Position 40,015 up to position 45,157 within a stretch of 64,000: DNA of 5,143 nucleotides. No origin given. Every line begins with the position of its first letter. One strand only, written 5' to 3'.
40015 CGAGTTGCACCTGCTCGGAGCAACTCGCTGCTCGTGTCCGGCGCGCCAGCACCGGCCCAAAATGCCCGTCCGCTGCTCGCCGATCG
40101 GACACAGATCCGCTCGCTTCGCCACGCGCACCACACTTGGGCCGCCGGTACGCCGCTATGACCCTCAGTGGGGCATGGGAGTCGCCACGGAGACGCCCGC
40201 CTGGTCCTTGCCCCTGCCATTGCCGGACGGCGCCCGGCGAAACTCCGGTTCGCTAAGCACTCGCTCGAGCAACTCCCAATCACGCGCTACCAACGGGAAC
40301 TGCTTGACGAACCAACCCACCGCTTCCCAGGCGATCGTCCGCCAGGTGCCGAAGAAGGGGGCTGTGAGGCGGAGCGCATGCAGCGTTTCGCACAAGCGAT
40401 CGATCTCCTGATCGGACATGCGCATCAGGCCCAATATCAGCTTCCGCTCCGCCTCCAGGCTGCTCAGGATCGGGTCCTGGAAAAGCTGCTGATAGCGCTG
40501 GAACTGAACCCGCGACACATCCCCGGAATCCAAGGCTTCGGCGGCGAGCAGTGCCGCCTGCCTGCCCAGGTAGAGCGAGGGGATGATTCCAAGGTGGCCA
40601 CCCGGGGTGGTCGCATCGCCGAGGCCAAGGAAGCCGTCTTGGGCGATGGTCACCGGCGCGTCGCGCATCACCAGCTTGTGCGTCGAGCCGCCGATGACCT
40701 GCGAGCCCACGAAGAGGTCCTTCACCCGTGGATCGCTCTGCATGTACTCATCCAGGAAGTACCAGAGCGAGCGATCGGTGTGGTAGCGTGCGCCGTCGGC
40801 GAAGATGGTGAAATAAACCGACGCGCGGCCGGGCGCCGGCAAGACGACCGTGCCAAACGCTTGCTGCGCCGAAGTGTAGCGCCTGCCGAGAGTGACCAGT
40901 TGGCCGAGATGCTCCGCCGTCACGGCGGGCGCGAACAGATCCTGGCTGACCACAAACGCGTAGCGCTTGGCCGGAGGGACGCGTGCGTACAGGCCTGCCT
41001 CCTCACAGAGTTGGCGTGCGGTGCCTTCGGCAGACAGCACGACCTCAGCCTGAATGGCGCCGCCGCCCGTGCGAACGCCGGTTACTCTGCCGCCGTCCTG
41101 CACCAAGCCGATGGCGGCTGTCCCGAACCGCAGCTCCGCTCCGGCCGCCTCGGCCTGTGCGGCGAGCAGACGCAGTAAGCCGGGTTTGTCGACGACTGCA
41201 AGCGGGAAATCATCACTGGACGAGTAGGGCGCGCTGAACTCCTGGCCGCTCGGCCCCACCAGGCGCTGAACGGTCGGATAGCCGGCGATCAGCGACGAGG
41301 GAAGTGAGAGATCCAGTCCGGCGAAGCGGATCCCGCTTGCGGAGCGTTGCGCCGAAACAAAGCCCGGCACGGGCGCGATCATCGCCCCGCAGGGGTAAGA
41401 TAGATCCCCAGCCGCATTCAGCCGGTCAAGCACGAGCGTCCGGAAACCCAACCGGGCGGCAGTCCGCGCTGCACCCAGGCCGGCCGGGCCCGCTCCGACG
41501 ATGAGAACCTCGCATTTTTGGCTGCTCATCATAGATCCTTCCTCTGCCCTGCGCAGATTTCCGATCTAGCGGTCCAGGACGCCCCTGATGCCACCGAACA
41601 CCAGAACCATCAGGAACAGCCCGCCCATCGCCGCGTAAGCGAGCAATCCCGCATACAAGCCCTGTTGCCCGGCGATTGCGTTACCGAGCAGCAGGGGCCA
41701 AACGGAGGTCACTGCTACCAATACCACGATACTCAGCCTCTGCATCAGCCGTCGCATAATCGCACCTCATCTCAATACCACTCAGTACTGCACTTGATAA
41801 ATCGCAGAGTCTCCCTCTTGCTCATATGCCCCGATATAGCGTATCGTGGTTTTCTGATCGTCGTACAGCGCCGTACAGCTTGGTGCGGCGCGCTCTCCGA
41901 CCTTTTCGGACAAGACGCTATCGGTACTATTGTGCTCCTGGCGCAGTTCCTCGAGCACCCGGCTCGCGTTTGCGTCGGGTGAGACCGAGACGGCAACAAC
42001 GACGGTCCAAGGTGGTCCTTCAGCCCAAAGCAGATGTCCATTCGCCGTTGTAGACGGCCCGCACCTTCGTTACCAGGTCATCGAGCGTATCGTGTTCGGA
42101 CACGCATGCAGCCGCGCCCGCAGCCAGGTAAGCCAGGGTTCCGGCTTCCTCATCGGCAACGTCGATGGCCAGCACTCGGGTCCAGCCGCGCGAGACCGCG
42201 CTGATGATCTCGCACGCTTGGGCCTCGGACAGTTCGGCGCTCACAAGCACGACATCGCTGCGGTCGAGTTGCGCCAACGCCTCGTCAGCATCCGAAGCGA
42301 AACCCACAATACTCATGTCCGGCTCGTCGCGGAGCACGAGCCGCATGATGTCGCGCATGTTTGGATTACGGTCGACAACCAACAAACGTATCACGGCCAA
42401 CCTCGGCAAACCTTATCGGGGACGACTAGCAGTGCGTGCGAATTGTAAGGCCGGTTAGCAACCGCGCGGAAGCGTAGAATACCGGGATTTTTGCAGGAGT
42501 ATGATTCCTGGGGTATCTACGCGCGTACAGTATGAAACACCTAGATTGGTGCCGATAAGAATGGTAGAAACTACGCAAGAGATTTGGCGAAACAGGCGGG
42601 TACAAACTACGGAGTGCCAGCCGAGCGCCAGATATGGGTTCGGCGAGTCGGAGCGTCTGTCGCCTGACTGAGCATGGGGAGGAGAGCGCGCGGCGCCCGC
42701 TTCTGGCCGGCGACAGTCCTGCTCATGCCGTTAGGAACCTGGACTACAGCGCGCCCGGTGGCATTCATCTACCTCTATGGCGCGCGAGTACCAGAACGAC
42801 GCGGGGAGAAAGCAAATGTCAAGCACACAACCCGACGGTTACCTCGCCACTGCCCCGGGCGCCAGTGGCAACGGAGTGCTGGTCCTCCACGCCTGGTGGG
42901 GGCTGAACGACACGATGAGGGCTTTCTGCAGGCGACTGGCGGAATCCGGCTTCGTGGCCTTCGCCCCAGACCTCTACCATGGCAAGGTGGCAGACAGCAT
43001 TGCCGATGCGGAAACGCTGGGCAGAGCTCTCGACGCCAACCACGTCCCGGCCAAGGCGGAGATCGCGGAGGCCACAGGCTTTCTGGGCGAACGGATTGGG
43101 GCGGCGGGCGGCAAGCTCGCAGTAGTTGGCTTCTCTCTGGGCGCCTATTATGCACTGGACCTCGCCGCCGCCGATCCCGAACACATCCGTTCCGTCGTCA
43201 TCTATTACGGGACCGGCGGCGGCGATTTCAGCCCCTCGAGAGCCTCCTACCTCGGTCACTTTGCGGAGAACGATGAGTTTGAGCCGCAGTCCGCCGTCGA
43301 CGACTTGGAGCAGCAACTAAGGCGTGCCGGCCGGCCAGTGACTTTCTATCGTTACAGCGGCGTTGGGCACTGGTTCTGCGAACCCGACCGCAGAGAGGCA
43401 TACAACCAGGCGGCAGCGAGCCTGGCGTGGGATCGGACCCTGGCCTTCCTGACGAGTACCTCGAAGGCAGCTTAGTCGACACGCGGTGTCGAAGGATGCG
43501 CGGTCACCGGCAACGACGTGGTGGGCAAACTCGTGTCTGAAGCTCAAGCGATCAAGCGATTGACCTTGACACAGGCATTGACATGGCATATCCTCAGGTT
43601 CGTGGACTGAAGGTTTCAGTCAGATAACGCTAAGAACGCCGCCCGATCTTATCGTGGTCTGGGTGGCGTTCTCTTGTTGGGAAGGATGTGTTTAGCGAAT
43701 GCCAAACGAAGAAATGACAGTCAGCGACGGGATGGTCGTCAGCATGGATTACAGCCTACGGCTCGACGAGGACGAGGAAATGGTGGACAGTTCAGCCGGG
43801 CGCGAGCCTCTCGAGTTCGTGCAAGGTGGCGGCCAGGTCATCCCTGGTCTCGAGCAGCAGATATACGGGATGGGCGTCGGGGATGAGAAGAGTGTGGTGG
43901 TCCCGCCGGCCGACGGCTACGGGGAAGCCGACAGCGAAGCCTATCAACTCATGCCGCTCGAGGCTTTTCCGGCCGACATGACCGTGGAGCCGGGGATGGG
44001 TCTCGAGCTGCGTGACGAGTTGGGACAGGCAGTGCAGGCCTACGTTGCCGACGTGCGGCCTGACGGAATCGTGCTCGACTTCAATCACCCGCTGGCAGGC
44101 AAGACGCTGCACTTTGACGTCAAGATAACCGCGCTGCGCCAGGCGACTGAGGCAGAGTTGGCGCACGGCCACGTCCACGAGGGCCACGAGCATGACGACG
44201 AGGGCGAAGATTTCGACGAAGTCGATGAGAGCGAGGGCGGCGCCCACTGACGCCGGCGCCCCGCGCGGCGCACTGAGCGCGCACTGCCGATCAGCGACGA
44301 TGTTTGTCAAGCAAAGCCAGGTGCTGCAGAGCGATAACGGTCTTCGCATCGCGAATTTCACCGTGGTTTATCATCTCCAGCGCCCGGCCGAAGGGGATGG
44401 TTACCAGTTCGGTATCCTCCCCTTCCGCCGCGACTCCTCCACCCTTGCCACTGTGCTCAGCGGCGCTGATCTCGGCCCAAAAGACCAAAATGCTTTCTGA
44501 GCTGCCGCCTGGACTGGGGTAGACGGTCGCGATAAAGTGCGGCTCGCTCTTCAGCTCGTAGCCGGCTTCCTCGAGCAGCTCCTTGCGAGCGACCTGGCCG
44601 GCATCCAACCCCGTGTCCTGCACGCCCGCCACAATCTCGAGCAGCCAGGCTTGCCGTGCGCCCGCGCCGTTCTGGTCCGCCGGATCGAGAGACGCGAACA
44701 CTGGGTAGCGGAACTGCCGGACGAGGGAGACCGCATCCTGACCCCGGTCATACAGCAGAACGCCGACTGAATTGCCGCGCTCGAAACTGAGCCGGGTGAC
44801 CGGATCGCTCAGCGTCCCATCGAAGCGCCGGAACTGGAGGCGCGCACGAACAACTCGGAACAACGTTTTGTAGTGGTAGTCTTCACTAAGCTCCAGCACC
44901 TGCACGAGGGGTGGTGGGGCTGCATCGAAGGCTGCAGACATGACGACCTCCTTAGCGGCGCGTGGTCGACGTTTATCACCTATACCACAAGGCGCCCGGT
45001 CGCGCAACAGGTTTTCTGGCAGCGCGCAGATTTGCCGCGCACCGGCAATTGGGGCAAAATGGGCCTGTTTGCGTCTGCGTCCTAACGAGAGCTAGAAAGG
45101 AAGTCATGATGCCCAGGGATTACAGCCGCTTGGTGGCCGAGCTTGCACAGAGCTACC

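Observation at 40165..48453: Duplicated 'aspartate-less receiver + FAD oxidoreductase' module bracketing a small accessory block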

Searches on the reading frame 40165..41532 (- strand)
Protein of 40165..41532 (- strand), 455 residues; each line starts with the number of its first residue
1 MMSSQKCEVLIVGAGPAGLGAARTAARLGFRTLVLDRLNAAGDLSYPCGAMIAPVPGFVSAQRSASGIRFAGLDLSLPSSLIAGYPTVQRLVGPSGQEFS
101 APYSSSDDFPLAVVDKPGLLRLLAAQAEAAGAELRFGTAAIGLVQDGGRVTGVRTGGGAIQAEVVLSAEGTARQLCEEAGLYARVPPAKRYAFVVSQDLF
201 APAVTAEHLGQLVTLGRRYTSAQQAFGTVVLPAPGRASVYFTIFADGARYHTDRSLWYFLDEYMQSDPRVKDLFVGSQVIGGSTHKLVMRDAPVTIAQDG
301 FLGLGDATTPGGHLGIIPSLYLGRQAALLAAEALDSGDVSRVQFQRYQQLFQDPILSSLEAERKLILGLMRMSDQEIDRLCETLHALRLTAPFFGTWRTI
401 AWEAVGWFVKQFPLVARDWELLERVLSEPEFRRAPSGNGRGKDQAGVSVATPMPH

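Call 3: search_protein_families(library=pfam, proteins=[window:40165-41532:-], max_evalue=0.1)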
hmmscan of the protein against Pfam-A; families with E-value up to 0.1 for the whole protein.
window:40165-41532:- (455 aa): 13 families
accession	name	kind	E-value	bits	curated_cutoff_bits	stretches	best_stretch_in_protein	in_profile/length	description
PF01266.30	DAO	-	1.3e-15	58.2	27.9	2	112-231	144-267/353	FAD dependent oxidoreductase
PF01494.25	FAD_binding_3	-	1.3e-10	41.4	22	1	6-196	1-183/349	FAD binding domain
PF00890.30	FAD_binding_2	-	9.5e-10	38.7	20.4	2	9-40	2-33/414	FAD binding domain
PF12831.13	FAD_oxidored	-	6.8e-09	35.9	27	1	8-185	1-159/416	FAD dependent oxidoreductase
PF07992.20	Pyr_redox_2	-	1.5e-05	25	26.1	1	8-170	2-108/291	Pyridine nucleotide-disulphide oxidoreductase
PF13450.12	NAD_binding_8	-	1.8e-05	25.3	21.9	1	11-42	1-32/68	NAD(P)-binding Rossmann-like domain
PF01262.27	AlaDh_PNT_C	-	6.3e-05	22.9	23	1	5-38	27-60/214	Alanine dehydrogenase/PNT, C-terminal domain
PF03486.20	HI0933_like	-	7.3e-05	22.8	50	1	8-42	2-36/244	HI0933-like protein Rossmann domain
PF13738.12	Pyr_redox_3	-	0.0002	21.1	30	1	10-39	1-31/305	Pyridine nucleotide-disulphide oxidoreductase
PF01946.23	Thi4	-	0.00037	20.2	26.2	1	6-43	17-55/235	Thi4 family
PF01134.28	GIDA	-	0.0015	18.1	22.1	1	9-37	2-31/391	Glucose inhibited division protein A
PF00070.33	Pyr_redox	-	0.031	15.2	22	0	9-39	2-32/82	Pyridine nucleotide-disulphide oxidoreductase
PF04820.20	Trp_halogenase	-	0.033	13.5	21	0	114-179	155-221/458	Tryptophan halogenase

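Call 6: search_protein_families(library=ncbifam, proteins=[window:40165-41532:-], max_evalue=0.01)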
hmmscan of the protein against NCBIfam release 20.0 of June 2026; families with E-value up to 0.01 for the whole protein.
window:40165-41532:- (455 aa): 67 families (the best 25 are shown)
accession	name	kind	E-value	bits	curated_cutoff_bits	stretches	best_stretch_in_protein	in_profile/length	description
TIGR02032.1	GG-red-SF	subfamily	1.8e-16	60.7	158.8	1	9-308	3-272/297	geranylgeranyl reductase family protein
NF041385.1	Dggglyphlred_Halo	equivalog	4e-14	52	700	2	109-180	87-159/405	digeranylgeranylglycerophospholipid reductase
NF041160.1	DGGPL_Thplmales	equivalog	4.5e-14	52.2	780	1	7-385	4-365/396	digeranylgeranylglycerophospholipid reductase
NF007542.0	PRK10157.1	subfamily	1.8e-12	46.7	610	1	122-189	113-180/428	FAD-dependent oxidoreductase FixC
NF007450.0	PRK10015.1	subfamily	1.1e-11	44.1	466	2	122-198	113-188/429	FAD-dependent oxidoreductase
NF001933.0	PRK00711.1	subfamily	5e-10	39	383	1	121-205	205-292/429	D-amino acid dehydrogenase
NF004834.1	PRK06185.1-3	subfamily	7.2e-08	31.6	500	1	118-184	110-181/420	FAD-dependent oxidoreductase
TIGR01372.1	soxA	subfamily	9.6e-08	30.3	1164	1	5-43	167-205/996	sarcosine oxidase subunit alpha family protein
NF009476.0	PRK12839.1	equivalog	1.2e-07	30.2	940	2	4-58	6-61/572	FAD-dependent oxidoreductase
NF004833.1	PRK06185.1-1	subfamily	3.1e-07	29.5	488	1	112-184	100-177/403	FAD-dependent oxidoreductase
TIGR02352.1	thiamin_ThiO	equivalog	4.3e-07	29.3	250.8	1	114-174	148-208/351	glycine oxidase ThiO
NF006130.0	PRK08274.1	equivalog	1.1e-06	27.8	369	1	4-37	3-36/467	FAD-dependent tricarballylate dehydrogenase TcuA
TIGR02023.1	BchP-ChlP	subfamily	1.2e-06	27.8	343.3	1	8-139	2-114/388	geranylgeranyl diphosphate reductase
NF005691.0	PRK07494.1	equivalog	1.4e-06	27.1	459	1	2-184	4-179/404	UbiH/UbiF family hydroxylase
TIGR03997.1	mycofact_OYE_2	equivalog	1.4e-06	27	793.15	1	4-42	377-415/645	mycofactocin system FadH/OYE family oxidoreductase 2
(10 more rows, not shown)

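Call 89: search_protein_families(library=padloc, proteins=[window:40165-41532:-], max_evalue=0.001)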
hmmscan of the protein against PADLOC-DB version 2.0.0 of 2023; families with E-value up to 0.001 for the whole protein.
window:40165-41532:- (455 aa): 0 families

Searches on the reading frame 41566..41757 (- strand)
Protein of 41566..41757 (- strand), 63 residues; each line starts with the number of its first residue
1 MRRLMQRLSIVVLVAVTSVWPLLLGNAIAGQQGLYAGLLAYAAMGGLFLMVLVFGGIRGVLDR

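Call 79: search_protein_families(library=pfam, proteins=[window:41566-41757:-], max_evalue=1)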
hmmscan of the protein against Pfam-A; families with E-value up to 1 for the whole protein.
window:41566-41757:- (63 aa): 0 families

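Call 89: search_protein_families(library=padloc, proteins=[window:41566-41757:-], max_evalue=0.001)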
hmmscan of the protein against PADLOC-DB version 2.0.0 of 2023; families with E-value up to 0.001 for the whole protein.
window:41566-41757:- (63 aa): 0 families

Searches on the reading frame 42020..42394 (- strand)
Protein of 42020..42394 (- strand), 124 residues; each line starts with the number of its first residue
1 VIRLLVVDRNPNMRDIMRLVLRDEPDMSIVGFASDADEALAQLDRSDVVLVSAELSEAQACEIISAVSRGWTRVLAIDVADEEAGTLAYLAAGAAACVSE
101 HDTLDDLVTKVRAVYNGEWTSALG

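Call 3: search_protein_families(library=pfam, proteins=[window:42020-42394:-], max_evalue=0.1)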
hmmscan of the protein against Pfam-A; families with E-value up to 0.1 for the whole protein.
window:42020-42394:- (124 aa): 2 families
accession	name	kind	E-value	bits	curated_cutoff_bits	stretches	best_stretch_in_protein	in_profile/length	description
PF00072.30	Response_reg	-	1.8e-07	31.8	30.2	1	5-111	2-110/111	Response regulator receiver domain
PF01882.25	DUF58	-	0.08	12.6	23.4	1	13-89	101-178/216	Protein of unknown function DUF58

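Call 6: search_protein_families(library=ncbifam, proteins=[window:42020-42394:-], max_evalue=0.01)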
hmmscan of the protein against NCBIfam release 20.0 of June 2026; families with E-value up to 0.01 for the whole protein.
window:42020-42394:- (124 aa): 15 families
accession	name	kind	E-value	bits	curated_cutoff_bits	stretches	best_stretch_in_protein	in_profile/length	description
NF047785.1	respo_reg_MadR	equivalog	5.2e-08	32.5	300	1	2-118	1-124/209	MadR family response regulator transcription factor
NF001965.0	PRK00742.1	subfamily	3.6e-07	29.7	293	1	2-102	4-109/357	chemotaxis-specific protein-glutamate methyltransferase CheB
NF007935.0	PRK10651.1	equivalog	1.2e-06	27.9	250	1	3-118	8-127/216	two-component system response regulator NarL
NF052445.1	RespRegMctR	equivalog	1.4e-06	27.9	300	1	2-118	2-122/205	two-component system response regulator MctR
NF007018.1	PRK09483.1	equivalog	1.6e-06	28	280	1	1-118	1-122/217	UvrY/SirA/GacA family response regulator transcription factor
NF007708.0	PRK10403.1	equivalog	3.5e-06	26.6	343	1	3-117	8-126/215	nitrate/nitrite response regulator protein NarP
NF009206.0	PRK12555.1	subfamily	5.1e-06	25.7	342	1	2-99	1-103/340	chemotaxis-specific protein-glutamate methyltransferase CheB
NF007685.0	PRK10360.1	equivalog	6.2e-06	26.2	258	1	1-117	1-118/196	response regulator transcription factor UhpA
NF008677.0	PRK11697.1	equivalog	1.6e-05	24.4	246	1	1-67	1-69/238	two-component system response regulator BtsR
NF011896.0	PRK15369.1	equivalog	0.00044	19.9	242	1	2-114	4-120/211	two component system response regulator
TIGR02875.1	spore_0_A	equivalog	0.0012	18.2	200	1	2-52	3-55/262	sporulation transcription factor Spo0A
NF040534.1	resp_reg_YycF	equivalog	0.0044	16.3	340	1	3-114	2-114/231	response regulator YycF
NF040689.1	MtrAB_MtrA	equivalog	0.0051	16.2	300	1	4-114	1-112/219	MtrAB system response regulator MtrA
NF007419.0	PRK09958.1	equivalog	0.0083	15.7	251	1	5-117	4-119/204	acid-sensing system DNA-binding response regulator EvgA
NF053854.1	RespRegPhoBBctds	equivalog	0.0084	15.5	270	1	4-116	1-116/225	two-component system response regulator PhoB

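Call 89: search_protein_families(library=padloc, proteins=[window:42020-42394:-], max_evalue=0.001)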
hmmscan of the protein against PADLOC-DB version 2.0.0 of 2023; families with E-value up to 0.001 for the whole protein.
window:42020-42394:- (124 aa): 0 families

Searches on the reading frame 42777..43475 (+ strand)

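Call 3: search_protein_families(library=pfam, proteins=[window:42777-43475:+], max_evalue=0.1)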
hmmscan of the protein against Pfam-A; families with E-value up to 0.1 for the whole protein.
window:42777-43475:+ (232 aa): 9 families
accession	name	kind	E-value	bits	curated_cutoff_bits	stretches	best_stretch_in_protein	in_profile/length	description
PF01738.24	DLH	-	3.9e-40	138.2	21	1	20-227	2-215/217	Dienelactone hydrolase family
PF12697.13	Abhydrolase_6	-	6.9e-07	30.6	26.3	1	34-218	1-149/217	Alpha/beta hydrolase family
PF07224.18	Chlorophyllase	-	0.00012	21.4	26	1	11-130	20-134/301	Chlorophyllase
PF00561.26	Abhydrolase_1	-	0.00074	19.7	25.8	1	112-142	69-99/245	alpha/beta hydrolase fold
PF12501.13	DUF3708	-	0.0065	16.6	24.1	1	114-146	7-39/166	Phosphate ATP-binding cassette transporter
PF07859.19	Abhydrolase_3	-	0.0077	16.5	25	0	175-201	183-209/210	alpha/beta hydrolase fold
PF10230.15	LIDHydrolase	-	0.014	15.6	27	0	109-143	81-116/262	Lipid-droplet associated hydrolase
PF02230.22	Abhydrolase_2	-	0.037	14.3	23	1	113-202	106-203/217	Phospholipase/Carboxylesterase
PF00756.26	Esterase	-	0.04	14.1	22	1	107-141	110-144/251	Putative esterase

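Call 6: search_protein_families(library=ncbifam, proteins=[window:42777-43475:+], max_evalue=0.01)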
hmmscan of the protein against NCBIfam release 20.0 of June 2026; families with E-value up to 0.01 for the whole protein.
window:42777-43475:+ (232 aa): 3 families
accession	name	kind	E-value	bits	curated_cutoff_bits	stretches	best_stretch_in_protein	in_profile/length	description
NF041440.1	hydrolase_YghX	exception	4.3e-20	72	460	1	21-226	84-289/292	YghX family hydrolase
NF050058.1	e_dPHAscl_type1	hypoth_equivalog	0.0018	17.8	150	1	95-191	87-182/276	extracellular catalytic domain type 1 short-chain-length polyhydroxyalkanoate depolymerase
NF011457.0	PRK14875.1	equivalog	0.0023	17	307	0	102-145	187-231/372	acetoin dehydrogenase dihydrolipoyllysine-residue acetyltransferase subunit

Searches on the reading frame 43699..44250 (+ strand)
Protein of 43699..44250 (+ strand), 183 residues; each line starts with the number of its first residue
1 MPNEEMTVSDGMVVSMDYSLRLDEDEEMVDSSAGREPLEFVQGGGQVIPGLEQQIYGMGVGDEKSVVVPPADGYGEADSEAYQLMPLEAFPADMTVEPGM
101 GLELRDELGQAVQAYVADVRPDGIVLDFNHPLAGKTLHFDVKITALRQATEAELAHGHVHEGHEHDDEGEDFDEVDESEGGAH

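Call 3: search_protein_families(library=pfam, proteins=[window:43699-44250:+], max_evalue=0.1)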
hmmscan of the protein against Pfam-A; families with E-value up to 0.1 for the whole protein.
window:43699-44250:+ (183 aa): 1 family
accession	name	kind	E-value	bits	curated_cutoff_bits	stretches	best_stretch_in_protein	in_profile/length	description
PF00254.34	FKBP_C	-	1.8e-17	63.9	21.1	1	7-83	4-80/94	FKBP-type peptidyl-prolyl cis-trans isomerase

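Call 6: search_protein_families(library=ncbifam, proteins=[window:43699-44250:+], max_evalue=0.01)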
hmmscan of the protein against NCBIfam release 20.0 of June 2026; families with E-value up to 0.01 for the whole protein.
window:43699-44250:+ (183 aa): 4 families
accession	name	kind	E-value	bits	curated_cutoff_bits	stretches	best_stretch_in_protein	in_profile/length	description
NF008008.0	PRK10737.1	equivalog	1.2e-29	103.6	174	1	6-170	1-163/196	peptidylprolyl isomerase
NF011676.0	PRK15095.1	equivalog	4.1e-16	58.8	125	1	9-155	6-152/156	FKBP-type peptidyl-prolyl cis-trans isomerase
TIGR00115.1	tig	equivalog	6.8e-08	31.8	180.2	1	5-156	147-241/410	trigger factor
NF053689.1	BamJ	equivalog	0.0024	18.2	100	1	35-80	127-170/184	BamJ family beta-barrel-assembly machinery protein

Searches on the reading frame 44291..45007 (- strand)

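Call 3: search_protein_families(library=pfam, proteins=[window:44291-45007:-], max_evalue=0.1)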
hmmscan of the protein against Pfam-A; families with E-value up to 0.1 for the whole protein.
window:44291-45007:- (238 aa): 1 family
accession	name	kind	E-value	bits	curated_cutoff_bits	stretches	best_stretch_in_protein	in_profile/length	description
PF00293.34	NUDIX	-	1.8e-06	28.4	21.1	1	78-186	3-98/134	NUDIX domain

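Call 6: search_protein_families(library=ncbifam, proteins=[window:44291-45007:-], max_evalue=0.01)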
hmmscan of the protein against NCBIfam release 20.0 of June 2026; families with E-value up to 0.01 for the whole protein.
window:44291-45007:- (238 aa): 4 families
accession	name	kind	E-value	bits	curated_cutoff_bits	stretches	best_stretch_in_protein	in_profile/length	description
TIGR00052.1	TIGR00052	subfamily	4.9e-35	120.8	79.55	1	40-231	6-187/188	nudix-type nucleoside diphosphatase, YffH/AdpP family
NF008003.0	PRK10729.1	equivalog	4.6e-30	104.5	248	1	41-235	20-202/210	ADP-ribose diphosphatase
NF011585.0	PRK15009.1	equivalog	9.6e-29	100.4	234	1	71-231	38-185/191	GDP-mannose pyrophosphatase NudK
NF008736.0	PRK11762.1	equivalog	0.00014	21.5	169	1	119-228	72-175/186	ADP compounds hydrolase NudE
